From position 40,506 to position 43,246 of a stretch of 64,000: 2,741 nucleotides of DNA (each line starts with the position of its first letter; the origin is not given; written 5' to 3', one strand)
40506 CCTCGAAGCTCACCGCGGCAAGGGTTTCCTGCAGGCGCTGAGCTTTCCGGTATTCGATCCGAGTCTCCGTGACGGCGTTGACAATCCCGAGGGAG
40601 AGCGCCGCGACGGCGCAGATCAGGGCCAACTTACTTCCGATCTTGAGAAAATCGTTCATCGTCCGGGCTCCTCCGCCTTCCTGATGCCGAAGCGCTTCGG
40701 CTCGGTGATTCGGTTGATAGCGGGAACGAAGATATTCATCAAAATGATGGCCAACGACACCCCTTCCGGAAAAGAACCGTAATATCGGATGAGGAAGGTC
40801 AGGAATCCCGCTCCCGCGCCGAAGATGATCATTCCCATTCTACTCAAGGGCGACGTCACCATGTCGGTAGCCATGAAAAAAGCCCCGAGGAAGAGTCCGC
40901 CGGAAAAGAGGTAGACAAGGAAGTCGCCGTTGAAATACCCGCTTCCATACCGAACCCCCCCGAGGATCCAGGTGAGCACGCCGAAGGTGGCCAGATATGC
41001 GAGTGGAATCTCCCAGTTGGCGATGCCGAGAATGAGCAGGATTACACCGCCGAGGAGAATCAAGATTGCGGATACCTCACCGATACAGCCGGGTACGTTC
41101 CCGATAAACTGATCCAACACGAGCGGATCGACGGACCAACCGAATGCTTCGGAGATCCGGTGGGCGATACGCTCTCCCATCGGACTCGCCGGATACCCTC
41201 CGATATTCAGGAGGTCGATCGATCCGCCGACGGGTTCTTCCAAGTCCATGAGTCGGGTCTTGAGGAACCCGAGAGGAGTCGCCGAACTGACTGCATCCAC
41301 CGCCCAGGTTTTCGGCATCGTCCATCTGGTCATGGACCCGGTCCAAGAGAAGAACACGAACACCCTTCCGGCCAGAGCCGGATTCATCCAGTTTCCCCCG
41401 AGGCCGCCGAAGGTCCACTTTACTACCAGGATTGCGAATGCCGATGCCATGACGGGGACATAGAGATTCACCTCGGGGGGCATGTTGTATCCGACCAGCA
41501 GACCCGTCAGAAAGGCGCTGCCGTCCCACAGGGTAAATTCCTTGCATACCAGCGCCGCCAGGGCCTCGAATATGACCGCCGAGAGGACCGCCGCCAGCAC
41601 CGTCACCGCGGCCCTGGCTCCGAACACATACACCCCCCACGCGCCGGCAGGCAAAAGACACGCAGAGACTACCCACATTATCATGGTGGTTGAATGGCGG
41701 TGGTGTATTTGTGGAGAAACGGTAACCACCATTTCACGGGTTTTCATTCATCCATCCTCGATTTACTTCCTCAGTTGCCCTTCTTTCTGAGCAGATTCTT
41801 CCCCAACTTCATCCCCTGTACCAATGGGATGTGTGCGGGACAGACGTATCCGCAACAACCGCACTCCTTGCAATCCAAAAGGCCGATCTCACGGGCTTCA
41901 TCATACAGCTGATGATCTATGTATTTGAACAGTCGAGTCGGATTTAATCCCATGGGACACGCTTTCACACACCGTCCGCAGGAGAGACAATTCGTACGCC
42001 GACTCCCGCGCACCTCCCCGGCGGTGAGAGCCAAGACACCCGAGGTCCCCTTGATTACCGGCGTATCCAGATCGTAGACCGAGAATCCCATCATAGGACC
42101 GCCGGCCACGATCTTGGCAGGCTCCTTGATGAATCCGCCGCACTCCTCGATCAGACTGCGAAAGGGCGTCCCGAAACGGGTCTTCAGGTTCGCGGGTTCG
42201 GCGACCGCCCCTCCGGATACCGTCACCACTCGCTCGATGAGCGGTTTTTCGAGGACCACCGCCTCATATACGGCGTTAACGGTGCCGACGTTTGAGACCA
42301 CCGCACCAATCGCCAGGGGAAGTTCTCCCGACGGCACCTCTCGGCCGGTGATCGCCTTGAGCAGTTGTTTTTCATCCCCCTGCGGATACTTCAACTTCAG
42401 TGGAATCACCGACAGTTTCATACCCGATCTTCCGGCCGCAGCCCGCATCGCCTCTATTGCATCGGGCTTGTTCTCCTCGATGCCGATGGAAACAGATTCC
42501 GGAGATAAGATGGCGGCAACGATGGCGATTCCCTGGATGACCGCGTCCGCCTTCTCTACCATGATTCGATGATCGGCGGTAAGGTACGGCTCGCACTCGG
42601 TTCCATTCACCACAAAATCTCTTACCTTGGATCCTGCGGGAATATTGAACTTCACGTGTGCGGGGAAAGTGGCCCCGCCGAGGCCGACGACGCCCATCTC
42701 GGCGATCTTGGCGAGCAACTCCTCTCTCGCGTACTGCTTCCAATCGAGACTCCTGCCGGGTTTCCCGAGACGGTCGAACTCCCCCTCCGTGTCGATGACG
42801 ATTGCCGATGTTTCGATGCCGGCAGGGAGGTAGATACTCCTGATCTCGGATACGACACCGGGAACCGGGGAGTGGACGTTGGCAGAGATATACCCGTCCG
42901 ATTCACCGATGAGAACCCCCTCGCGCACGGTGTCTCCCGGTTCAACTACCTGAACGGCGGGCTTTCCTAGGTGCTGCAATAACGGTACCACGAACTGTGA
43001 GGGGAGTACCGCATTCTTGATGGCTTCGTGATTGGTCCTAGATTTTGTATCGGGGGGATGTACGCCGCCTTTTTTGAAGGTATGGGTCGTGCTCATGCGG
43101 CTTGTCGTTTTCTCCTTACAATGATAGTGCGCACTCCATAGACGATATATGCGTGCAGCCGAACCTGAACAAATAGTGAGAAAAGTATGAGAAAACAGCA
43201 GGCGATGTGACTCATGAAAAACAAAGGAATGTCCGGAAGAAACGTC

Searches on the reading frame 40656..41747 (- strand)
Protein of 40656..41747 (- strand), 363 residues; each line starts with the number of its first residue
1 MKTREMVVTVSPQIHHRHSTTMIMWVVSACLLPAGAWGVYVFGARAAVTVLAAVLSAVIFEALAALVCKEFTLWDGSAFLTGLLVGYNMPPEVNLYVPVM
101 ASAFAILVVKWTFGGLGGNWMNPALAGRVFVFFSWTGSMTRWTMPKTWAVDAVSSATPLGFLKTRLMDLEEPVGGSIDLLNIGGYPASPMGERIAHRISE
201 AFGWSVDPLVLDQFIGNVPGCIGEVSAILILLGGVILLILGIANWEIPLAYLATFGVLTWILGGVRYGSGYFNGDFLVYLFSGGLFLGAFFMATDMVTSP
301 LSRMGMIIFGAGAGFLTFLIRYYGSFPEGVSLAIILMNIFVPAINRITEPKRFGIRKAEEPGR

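Call 72: search_protein_families(library=pfam, proteins=[window:40656-41747:-], max_evalue=0.001)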
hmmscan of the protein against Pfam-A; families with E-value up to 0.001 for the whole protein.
window:40656-41747:- (363 aa): 1 family
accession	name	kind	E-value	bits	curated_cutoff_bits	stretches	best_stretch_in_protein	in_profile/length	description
PF03116.20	NQR2_RnfD_RnfE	-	2.5e-103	346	27.7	1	8-354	2-296/296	NQR2, RnfD, RnfE family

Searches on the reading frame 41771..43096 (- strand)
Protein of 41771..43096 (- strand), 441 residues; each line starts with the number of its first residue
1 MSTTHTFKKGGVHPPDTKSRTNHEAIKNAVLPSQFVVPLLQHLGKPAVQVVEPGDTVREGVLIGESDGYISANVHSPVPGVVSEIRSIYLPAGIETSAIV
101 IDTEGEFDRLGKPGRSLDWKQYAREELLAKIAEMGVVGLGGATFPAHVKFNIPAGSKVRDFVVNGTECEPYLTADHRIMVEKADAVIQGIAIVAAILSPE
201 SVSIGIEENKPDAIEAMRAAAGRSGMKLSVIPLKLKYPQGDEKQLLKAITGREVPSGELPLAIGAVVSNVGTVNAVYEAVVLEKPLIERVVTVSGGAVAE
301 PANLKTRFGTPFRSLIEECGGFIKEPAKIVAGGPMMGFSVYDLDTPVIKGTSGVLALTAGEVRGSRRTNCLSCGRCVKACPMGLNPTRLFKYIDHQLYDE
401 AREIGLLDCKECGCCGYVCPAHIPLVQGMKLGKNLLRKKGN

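Call 72: search_protein_families(library=pfam, proteins=[window:41771-43096:-], max_evalue=0.001)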
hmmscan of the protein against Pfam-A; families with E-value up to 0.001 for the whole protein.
window:41771-43096:- (441 aa): 10 families
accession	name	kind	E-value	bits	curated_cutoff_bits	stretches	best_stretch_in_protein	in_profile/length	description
PF01512.22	Complex1_51K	-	4.8e-49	166.5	31.2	1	131-278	1-150/150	Nuo51 FMN-binding domain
PF13375.12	RnfC_N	-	2.4e-28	98.6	25.6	1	9-106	4-101/101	RnfC Barrel sandwich hybrid domain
PF10531.15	SLBB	-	1.2e-12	47.9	27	1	290-338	1-54/55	SLBB domain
PF13237.11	Fer4_10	-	1e-07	32.2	25.5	1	368-420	7-53/53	4Fe-4S dicluster domain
PF13187.11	Fer4_9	-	2e-06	28.2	27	1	369-422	1-50/52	4Fe-4S dicluster domain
PF13183.11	Fer4_8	-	2.4e-06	28.4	27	1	369-423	4-68/68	4Fe-4S dicluster domain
PF13534.11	Fer4_17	-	4e-06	27.7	22.2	0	368-385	44-61/61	4Fe-4S dicluster domain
PF12838.12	Fer4_7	-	8.3e-06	26.6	27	1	369-422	1-51/52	4Fe-4S dicluster domain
PF13746.11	Fer4_18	-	1.1e-05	26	27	0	396-431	48-83/114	4Fe-4S dicluster domain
PF12837.12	Fer4_6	-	0.00032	20.9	25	1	367-383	6-22/24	4Fe-4S binding domain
